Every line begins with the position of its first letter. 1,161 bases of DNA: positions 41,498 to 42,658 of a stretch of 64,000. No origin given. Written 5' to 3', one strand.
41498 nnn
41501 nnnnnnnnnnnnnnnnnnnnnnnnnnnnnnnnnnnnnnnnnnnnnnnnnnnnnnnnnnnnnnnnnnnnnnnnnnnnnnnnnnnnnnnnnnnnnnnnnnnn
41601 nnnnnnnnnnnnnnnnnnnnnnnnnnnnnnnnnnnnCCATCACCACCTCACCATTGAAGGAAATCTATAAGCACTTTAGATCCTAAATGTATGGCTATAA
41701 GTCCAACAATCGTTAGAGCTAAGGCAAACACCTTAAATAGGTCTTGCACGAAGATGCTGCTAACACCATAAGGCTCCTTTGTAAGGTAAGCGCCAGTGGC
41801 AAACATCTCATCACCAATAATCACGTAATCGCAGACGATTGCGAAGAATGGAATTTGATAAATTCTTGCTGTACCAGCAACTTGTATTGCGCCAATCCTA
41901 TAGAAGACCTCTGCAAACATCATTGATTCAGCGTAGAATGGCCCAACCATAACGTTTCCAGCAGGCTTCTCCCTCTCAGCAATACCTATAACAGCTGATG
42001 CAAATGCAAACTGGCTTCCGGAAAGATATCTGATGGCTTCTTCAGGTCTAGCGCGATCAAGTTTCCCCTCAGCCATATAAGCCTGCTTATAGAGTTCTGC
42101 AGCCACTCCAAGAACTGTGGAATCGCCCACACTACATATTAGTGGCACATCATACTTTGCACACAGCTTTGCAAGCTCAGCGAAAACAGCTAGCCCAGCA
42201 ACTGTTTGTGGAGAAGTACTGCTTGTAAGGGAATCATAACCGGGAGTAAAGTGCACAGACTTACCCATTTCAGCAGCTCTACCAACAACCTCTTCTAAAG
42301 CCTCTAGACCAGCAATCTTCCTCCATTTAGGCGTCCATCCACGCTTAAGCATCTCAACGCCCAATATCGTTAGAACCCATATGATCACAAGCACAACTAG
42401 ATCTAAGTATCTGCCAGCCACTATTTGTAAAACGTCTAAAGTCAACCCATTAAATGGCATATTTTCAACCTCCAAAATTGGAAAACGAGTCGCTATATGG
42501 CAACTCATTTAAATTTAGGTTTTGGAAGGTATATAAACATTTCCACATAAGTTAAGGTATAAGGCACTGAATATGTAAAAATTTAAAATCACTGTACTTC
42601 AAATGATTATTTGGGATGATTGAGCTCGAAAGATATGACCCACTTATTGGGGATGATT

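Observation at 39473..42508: Four-gene, translationally coupled operon of uncharacterised membrane proteins built from two duplicated bitopic+polytopic modules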

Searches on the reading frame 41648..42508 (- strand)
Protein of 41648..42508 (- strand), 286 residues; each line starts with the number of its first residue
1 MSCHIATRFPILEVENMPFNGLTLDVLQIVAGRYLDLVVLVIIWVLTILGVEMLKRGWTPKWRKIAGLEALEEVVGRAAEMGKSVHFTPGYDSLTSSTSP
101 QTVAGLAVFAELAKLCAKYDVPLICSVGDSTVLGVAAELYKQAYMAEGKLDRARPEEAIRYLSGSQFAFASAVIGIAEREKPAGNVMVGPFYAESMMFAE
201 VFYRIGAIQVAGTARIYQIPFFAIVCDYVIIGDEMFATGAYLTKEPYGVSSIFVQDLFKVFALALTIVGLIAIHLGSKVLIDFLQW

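Call 3: search_protein_families(library=pfam, proteins=[window:41648-42508:-], max_evalue=1)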
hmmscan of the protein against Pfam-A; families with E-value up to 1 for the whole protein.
window:41648-42508:- (286 aa): 1 family
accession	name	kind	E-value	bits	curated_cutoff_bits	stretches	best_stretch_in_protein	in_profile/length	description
PF20539.3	DUF6754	-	1.5e-71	241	27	1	33-280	10-253/257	Domain of unknown function (DUF6754)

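Call 4: search_protein_families(library=ncbifam, proteins=[window:41648-42508:-], max_evalue=1)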
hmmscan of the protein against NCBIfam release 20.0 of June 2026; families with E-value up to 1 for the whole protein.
window:41648-42508:- (286 aa): 0 families

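Call 8: search_protein_families(library=phrogs, proteins=[window:41648-42508:-], max_evalue=1)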
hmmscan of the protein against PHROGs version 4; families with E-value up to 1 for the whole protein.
window:41648-42508:- (286 aa): 0 families

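Call 9: find_homologous_proteins(query=window:41648-42460:-)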
Query window:41648-42460:- (270 aa): 271 proteins with E <= 0.001 among 4650 candidates; the best 120 are listed.
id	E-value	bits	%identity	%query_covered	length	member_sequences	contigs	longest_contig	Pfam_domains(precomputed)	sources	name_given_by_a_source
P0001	5.8e-169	578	98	100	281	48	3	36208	PF20539.4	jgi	-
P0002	7.6e-130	450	74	99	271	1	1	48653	PF20539.4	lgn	-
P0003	2.4e-126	439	76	100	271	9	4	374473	PF20539.4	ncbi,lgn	ncbi:MAG: DUF6754 domain-containing protein [Candidatus Methanomethylicia archaeon]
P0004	8.6e-124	430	74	99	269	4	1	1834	PF20539.4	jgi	-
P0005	3.1e-107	376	65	96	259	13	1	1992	PF20539.4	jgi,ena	-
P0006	6.1e-102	359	64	96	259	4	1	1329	PF20539.4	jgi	-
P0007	6.1e-101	355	61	95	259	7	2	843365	PF20539.4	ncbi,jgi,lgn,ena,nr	ncbi:MAG: hypothetical protein NDF55_02320 [archaeon GB-1867-005]|nr:hypothetical protein [Candidatu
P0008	1.1e-100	354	63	95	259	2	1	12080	PF20539.4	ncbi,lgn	-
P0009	2.5e-100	353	64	96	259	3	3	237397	PF20539.4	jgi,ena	-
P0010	5.0e-99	349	61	95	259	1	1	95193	PF20539.4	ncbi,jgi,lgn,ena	-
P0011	2.8e-85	304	55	95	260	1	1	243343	PF20539.4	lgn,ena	-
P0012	1.2e-84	302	56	95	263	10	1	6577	PF20539.4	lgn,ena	-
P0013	1.1e-83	299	56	91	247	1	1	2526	PF20539.4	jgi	jgi:hypothetical protein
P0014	2.0e-83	298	56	91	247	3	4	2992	PF20539.4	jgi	jgi:hypothetical protein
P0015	3.2e-83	297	54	95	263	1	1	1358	PF20539.4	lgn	-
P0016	3.6e-83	297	56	91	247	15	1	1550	PF20539.4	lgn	-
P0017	4.0e-83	297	55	91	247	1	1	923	PF20539.4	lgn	-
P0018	1.2e-82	295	55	95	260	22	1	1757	PF20539.4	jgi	jgi:hypothetical protein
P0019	1.5e-82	295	56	95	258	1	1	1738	PF20539.4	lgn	-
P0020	2.9e-82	294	55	95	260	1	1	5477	PF20539.4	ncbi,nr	ncbi:MAG TPA: DUF6754 domain-containing protein [Candidatus Desulfaltia sp.]|nr:DUF6754 domain-conta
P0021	6.2e-82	293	55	95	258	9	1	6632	PF20539.4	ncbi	-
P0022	8.0e-82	293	57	94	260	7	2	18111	PF20539.4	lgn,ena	-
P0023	1.4e-81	292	53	100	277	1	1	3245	PF20539.4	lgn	-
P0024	6.0e-81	290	54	95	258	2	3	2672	PF20539.4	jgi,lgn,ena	-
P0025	7.1e-81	290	53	95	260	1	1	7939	PF20539.4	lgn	-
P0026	7.8e-81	289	55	95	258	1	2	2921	PF20539.4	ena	-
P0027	8.3e-81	289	54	95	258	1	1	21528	PF20539.4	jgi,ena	-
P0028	8.9e-81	289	55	94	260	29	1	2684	PF20539.4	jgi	jgi:hypothetical protein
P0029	1.8e-80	288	55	91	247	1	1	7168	PF20539.4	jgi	jgi:hypothetical protein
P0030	3.3e-80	287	54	94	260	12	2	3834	PF20539.4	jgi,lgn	jgi:hypothetical protein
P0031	3.4e-80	287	54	95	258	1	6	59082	PF20539.4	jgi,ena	-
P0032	3.5e-80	287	54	95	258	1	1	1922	PF20539.4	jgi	-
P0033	5.2e-80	287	53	95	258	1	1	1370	PF20539.4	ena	-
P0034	6.9e-80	286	54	95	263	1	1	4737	PF20539.4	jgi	jgi:hypothetical protein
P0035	7.7e-80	286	54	91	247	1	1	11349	PF20539.4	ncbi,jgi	jgi:hypothetical protein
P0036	7.7e-80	286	54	91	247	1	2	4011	PF20539.4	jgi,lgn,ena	-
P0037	8.3e-80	286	54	91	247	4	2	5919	PF20539.4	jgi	jgi:hypothetical protein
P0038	9.4e-80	286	54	91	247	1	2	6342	PF20539.4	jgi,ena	-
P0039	1.1e-79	286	54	95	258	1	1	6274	PF20539.4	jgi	-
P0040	1.3e-79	285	57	87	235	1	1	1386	PF20539.4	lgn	-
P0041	1.4e-79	285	54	91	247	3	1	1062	PF20539.4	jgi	jgi:hypothetical protein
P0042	1.5e-79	285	54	91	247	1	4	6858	PF20539.4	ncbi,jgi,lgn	-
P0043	1.6e-79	285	55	91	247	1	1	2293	PF20539.4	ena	-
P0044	1.7e-79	285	54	91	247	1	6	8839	PF20539.4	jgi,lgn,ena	jgi:hypothetical protein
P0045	2.0e-79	285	57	87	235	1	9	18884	PF20539.4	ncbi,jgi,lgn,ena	-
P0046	2.1e-79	285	53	95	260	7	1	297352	PF20539.4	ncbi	ncbi:MAG: DUF6754 domain-containing protein [Candidatus Bathyarchaeota archaeon]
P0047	2.3e-79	285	54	96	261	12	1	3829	PF20539.4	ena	-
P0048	2.3e-79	285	57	87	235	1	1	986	PF20539.4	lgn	-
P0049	4.9e-79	284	53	95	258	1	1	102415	PF20539.4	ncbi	-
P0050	6.7e-79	283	55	91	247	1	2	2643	PF20539.4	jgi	jgi:hypothetical protein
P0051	8.8e-79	283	56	87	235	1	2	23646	PF20539.4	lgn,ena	-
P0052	9.1e-79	283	54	91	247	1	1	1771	PF20539.4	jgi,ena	-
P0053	1.0e-78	283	54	91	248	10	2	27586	PF20539.4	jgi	-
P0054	1.0e-78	283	53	95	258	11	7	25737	PF20539.4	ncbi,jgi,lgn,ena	-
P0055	1.2e-78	282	54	91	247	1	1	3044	PF20539.4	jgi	jgi:hypothetical protein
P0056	1.2e-78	282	54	91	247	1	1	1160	PF20539.4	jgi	jgi:hypothetical protein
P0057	1.4e-78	282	54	91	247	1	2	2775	PF20539.4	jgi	jgi:hypothetical protein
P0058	1.6e-78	282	54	95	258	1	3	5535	PF20539.4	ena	-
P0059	1.6e-78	282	54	91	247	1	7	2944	PF20539.4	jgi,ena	jgi:hypothetical protein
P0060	2.0e-78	282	54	95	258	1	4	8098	PF20539.4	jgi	-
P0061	2.0e-78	282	54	95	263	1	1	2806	PF20539.4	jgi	jgi:hypothetical protein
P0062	2.2e-78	281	54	95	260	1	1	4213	PF20539.4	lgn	-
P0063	2.4e-78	281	52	96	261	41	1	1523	PF20539.4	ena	-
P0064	2.6e-78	281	55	91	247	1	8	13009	PF20539.4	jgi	jgi:hypothetical protein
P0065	2.8e-78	281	56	87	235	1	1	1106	PF20539.4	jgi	jgi:alkylhydroperoxidase family enzyme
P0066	2.9e-78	281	52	95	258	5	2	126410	PF20539.4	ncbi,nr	ncbi:hypothetical protein KEJ21_00135 [Candidatus Bathyarchaeota archaeon]|nr:hypothetical protein [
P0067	3.1e-78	281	54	91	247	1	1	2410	PF20539.4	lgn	-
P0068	5.7e-78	280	52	95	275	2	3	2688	PF20539.4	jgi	jgi:hypothetical protein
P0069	6.6e-78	280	54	91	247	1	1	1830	PF20539.4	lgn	-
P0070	6.7e-78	280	53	95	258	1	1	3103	PF20539.4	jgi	-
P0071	6.9e-78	280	54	91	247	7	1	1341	PF20539.4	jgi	jgi:hypothetical protein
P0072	8.2e-78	280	54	91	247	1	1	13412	PF20539.4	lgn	-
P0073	8.6e-78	279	51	95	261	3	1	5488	PF20539.4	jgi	jgi:hypothetical protein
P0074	1.2e-77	279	55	91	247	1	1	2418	PF20539.4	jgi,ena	-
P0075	1.2e-77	279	53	96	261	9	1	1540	PF20539.4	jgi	jgi:hypothetical protein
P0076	1.3e-77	279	54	91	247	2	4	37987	PF20539.4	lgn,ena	-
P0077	1.3e-77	279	55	91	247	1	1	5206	PF20539.4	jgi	-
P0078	1.6e-77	279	53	91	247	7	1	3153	PF20539.4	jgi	jgi:hypothetical protein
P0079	1.9e-77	278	53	91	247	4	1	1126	PF20539.4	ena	-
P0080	2.0e-77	278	53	91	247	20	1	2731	PF20539.4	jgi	jgi:hypothetical protein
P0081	2.6e-77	278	53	95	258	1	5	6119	PF20539.4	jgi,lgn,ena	jgi:hypothetical protein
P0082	3.5e-77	277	53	91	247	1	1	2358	PF20539.4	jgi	-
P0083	3.5e-77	277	53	91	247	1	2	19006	PF20539.4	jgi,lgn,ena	jgi:hypothetical protein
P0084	3.9e-77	277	53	96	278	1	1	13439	PF20539.4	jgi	-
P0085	5.5e-77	277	53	95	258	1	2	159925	PF20539.4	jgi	-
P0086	7.5e-77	276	53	96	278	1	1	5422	PF20539.4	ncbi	-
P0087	2.1e-76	275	54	91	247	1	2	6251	PF20539.4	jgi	-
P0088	2.3e-76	275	51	95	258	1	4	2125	PF20539.4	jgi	-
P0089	3.7e-76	274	53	96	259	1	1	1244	PF20539.4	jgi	jgi:hypothetical protein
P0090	4.2e-76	274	53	96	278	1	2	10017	PF20539.4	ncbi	-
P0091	4.3e-76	274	51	95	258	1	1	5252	PF20539.4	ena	-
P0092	5.7e-76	274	53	92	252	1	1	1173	PF20539.4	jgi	jgi:hypothetical protein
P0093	5.9e-76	273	51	95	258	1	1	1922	PF20539.4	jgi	-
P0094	6.3e-76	273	53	91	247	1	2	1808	PF20539.4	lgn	-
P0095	8.8e-76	273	52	95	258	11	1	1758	PF20539.4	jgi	jgi:hypothetical protein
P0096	1.0e-75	273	52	96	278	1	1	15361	PF20539.4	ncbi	-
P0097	1.9e-75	272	52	96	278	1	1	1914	PF20539.4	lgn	-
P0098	2.5e-75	271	52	96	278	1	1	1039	PF20539.4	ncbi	-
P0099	3.5e-75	271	52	95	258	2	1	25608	PF20539.4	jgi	-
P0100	6.1e-75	270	52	95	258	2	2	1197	PF20539.4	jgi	jgi:hypothetical protein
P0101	2.0e-74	268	53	96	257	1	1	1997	PF20539.4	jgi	jgi:hypothetical protein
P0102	2.0e-73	265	51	95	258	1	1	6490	PF20539.4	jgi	jgi:Domain of unknown function (DUF6754)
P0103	3.7e-73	264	52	95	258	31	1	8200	PF20539.4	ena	-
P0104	5.9e-73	264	51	95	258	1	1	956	PF20539.4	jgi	jgi:hypothetical protein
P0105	7.7e-73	263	51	95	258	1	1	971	PF20539.4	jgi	-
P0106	2.5e-71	258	51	92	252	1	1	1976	PF20539.4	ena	-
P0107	4.1e-71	258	51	95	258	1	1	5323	PF20539.4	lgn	-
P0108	6.2e-71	257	61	69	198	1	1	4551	PF20539.4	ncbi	ncbi:hypothetical protein E4H04_06965, partial [Candidatus Bathyarchaeota archaeon]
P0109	6.3e-71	257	50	95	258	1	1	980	PF20539.4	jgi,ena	-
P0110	9.1e-71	256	55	81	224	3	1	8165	PF20539.4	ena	-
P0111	1.4e-70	256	49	94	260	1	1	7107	PF20539.4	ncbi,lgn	-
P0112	7.6e-70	253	57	78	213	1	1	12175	PF20539.4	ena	-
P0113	8.1e-70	253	50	94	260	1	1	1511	PF20539.4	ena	-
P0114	1.1e-69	253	50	94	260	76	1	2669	PF20539.4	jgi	jgi:hypothetical protein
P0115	1.1e-69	253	57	78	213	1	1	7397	PF20539.4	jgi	-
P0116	8.8e-69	250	48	94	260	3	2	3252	PF20539.4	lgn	-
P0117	1.0e-68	250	57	76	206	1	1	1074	PF20539.4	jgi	jgi:hypothetical protein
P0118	1.7e-68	249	49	93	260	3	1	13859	PF20539.4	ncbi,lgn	ncbi:MAG: DUF6754 domain-containing protein [Candidatus Bathyarchaeia archaeon]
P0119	3.0e-68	248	51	88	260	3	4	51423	PF20539.4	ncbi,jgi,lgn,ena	-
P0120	7.6e-68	247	48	94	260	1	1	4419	PF20539.4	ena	-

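Call 11: find_encoding_contigs(protein=P0007, flank=6000, max_places=2)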
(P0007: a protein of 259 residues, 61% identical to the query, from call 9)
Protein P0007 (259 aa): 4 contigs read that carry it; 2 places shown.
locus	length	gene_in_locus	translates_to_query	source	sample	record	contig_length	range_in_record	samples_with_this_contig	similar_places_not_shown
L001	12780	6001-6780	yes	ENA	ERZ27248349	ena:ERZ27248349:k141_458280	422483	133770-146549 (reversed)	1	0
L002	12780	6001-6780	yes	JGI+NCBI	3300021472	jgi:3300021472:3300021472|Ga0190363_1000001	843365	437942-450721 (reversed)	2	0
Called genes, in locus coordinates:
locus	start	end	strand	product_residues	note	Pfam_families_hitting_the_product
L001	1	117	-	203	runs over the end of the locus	PF03167:UDG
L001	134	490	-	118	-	-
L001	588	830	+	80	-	-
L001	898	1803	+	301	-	PF01916:DS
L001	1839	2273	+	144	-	-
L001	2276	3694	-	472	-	PF01406:tRNA-synt_1e, PF01921:tRNA-synt_1f (faint), PF09334:tRNA-synt_1g, PF00133:tRNA-synt_1 (weak), PF09334:tRNA-synt_1g (weak), PF09190:DALR_2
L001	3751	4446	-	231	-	-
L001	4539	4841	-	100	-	PF03297:Ribosomal_S25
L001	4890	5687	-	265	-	PF02673:BacA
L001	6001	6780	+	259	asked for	PF20539:DUF6754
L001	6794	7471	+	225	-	-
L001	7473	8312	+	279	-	-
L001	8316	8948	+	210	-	-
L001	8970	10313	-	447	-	PF08543:Phos_pyr_kin, PF00294:PfkB, PF10120:ThiN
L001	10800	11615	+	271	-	PF01940:DUF92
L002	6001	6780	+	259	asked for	PF20539:DUF6754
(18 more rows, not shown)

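Call 12: find_encoding_contigs(protein=P0046, flank=6000, max_places=2)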
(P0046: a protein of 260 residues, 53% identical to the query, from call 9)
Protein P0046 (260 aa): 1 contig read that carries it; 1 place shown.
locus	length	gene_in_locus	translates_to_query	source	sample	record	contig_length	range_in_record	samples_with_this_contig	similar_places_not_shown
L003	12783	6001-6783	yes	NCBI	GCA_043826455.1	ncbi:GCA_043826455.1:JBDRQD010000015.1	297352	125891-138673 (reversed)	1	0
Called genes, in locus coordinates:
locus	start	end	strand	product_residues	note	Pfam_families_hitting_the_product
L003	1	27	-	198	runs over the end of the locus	PF14512:TM1586_NiRdase (faint), PF00881:Nitroreductase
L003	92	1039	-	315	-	PF02737:3HCDH_N, PF00725:3HCDH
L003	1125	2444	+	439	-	PF00202:Aminotran_3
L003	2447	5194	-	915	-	PF00133:tRNA-synt_1, PF01406:tRNA-synt_1e (faint), PF09334:tRNA-synt_1g, PF01921:tRNA-synt_1f (weak), PF08264:Anticodon_1, PF19303:Anticodon_3, PF03483:B3_4, PF01588:tRNA_bind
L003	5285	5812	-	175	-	-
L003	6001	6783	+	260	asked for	PF20539:DUF6754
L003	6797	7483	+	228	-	-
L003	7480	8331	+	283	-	-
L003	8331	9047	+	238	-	-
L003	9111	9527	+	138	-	-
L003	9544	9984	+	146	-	-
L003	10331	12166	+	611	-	PF13941:MutL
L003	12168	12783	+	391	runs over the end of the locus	-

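Call 13: find_encoding_contigs(protein=P0020, flank=6000, max_places=2)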
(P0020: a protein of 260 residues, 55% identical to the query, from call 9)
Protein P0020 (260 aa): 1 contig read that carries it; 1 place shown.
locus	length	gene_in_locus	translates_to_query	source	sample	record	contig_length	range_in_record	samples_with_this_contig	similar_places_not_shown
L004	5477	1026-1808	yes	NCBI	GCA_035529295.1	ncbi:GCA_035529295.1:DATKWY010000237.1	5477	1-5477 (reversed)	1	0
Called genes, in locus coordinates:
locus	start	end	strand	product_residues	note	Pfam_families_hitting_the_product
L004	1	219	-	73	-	PF00133:tRNA-synt_1, PF09334:tRNA-synt_1g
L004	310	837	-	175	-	PF12670:DUF3792 (weak)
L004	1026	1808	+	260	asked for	PF20539:DUF6754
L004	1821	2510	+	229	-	-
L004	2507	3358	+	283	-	-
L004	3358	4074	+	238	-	-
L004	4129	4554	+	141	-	-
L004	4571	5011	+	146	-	-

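Call 15: find_related_loci(query=A1, collection=genome_contigs, flank=7000)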
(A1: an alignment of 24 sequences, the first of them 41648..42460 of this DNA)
Query A1 (270 aa) in genome_contigs; peptide patterns used: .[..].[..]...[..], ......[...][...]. (x = any residue, [..] = any of these).
97 stretches matched a pattern; 61 encode a relative of the query (tblastn E <= 1e-3); 61 distinct loci.
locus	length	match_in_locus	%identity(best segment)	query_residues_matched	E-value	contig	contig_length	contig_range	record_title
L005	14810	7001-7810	90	1-270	3e-156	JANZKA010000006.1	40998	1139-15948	MAG: Candidatus Culexarchaeum nevadense isolate GBS-70-058 Ga0197143_1000515, whole genome shotgun sequence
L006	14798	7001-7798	76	5-269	1e-132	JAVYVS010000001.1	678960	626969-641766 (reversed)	MAG: Candidatus Methanomethylicia archaeon isolate DRTY-2_202007_bins_12 DRTY-2_202007_bins_12_scaffold_1, whole genome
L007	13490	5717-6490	65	13-270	7e-111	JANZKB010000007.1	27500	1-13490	MAG: Candidatus Culexmicrobium thermophilum isolate GB-1845-036 Ga0190361_1000165, whole genome shotgun sequence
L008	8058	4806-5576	62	13-269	4e-109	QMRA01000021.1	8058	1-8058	MAG: Candidatus Methanomethylicota archaeon isolate B20_G2 B20_Guay2_scaffold_03770, whole genome shotgun sequence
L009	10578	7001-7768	63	13-268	2e-107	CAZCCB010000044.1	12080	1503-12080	MAG TPA_asm: uncultured Nitrososphaerota archaeon isolate SRP141552_co1_9 genome assembly, contig: NODE_2433_length_1208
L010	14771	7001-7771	61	13-269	5e-107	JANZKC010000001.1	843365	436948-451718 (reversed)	MAG: Candidatus Culexmicrobium cathedralense isolate GB-1867-005 Ga0190363_1000001, whole genome shotgun sequence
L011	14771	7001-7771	61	13-269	2e-105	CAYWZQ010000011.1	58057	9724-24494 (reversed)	MAG TPA_asm: uncultured Nitrososphaerota archaeon isolate SRP141552_co1_135 genome assembly, contig: NODE_163_length_580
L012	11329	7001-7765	55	13-268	1e-93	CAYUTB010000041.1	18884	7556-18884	MAG TPA_asm: uncultured Candidatus Bathyarchaeia archaeon isolate SRP178699_co1_176 genome assembly, contig: NODE_3564_l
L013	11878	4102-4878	55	7-268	3e-90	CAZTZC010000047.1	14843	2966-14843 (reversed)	MAG TPA_asm: uncultured Candidatus Bathyarchaeia archaeon isolate SRP214966_co7_240 genome assembly, contig: NODE_3385_l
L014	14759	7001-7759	56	15-268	5e-90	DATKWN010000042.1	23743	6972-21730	MAG TPA_asm: Candidatus Krumholzibacteriaceae bacterium isolate SMAG_U14164 k141_2436976, whole genome shotgun sequence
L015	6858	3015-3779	54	13-268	3e-89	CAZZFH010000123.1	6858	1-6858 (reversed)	MAG TPA_asm: uncultured Candidatus Bathyarchaeia archaeon isolate SRP178699_co2_149 genome assembly, contig: NODE_12769_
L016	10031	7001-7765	54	13-268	3e-89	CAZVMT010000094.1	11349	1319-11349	MAG TPA_asm: uncultured Candidatus Bathyarchaeia archaeon isolate binchicken_co262_317 genome assembly, contig: NODE_649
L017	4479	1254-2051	54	3-269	2e-89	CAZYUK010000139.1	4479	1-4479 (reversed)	MAG TPA_asm: uncultured Candidatus Bathyarchaeia archaeon isolate SRP098346_co1_156 genome assembly, contig: NODE_30047_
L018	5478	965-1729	54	13-268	2e-88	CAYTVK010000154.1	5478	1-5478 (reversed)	MAG TPA_asm: uncultured Candidatus Bathyarchaeia archaeon isolate binchicken_co150_181 genome assembly, contig: NODE_439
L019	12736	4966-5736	56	13-270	6e-88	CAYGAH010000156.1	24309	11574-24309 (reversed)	MAG TPA_asm: uncultured Candidatus Bathyarchaeia archaeon isolate ERP108616_co1_399 genome assembly, contig: k119_862282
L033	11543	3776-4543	50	13-269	7e-77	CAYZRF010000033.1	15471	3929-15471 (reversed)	MAG TPA_asm: uncultured Nitrososphaerota archaeon isolate SRP338002_co1_223 genome assembly, contig: NODE_3574_length_15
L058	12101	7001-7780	38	11-269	4e-52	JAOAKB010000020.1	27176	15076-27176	MAG: Nitrososphaeria archaeon isolate SKW303 NODE_20_length_27176_cov_4.812908, whole genome shotgun sequence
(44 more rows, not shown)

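Call 28: predict_structure(alignment_id=A1)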
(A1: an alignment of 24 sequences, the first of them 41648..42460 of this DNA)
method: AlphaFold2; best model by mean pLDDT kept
length: 270 residues; sequences in the alignment: 24
mean_pLDDT: 77.9   pTM: 0.68
mean pLDDT of the five models: 77.9, 76.0, 75.6, 72.6, 68.2
residues with pLDDT >= 90: 81; 70-90: 109; 50-70: 67; < 50: 13
segments of 3 or more residues with pLDDT < 50: 1-9, 46-48
pLDDT, mean of each block of 10 residues (from residue 1): 42 57 73 71 52 81 94 83 79 91 95 89 94 93 89 91 93 79 90 77 79 65 61 66 73 77 67
secondary structure, 60 per line:
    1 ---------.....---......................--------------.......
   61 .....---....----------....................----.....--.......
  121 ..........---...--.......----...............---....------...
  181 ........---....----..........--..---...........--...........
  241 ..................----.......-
elements in order: H10-14 H18-39 H54-65 E69-72 H83-102 E107-111 H114-130 H139-142 E143-145 H150-164 E168-171 H178-188 E192-195 H200-209 H217-227 H230-258 H263-269

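Call 29: search_solved_structures(query=A1, max_evalue=10)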
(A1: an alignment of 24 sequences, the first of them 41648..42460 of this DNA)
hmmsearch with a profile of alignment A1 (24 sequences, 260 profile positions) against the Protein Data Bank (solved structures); distinct sequences matched with E-value up to 10: 1.
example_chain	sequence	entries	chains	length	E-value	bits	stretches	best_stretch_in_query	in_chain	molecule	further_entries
4qr0_A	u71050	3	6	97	2.2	10.7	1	70-109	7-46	CRISPR-associated endoribonuclease Cas2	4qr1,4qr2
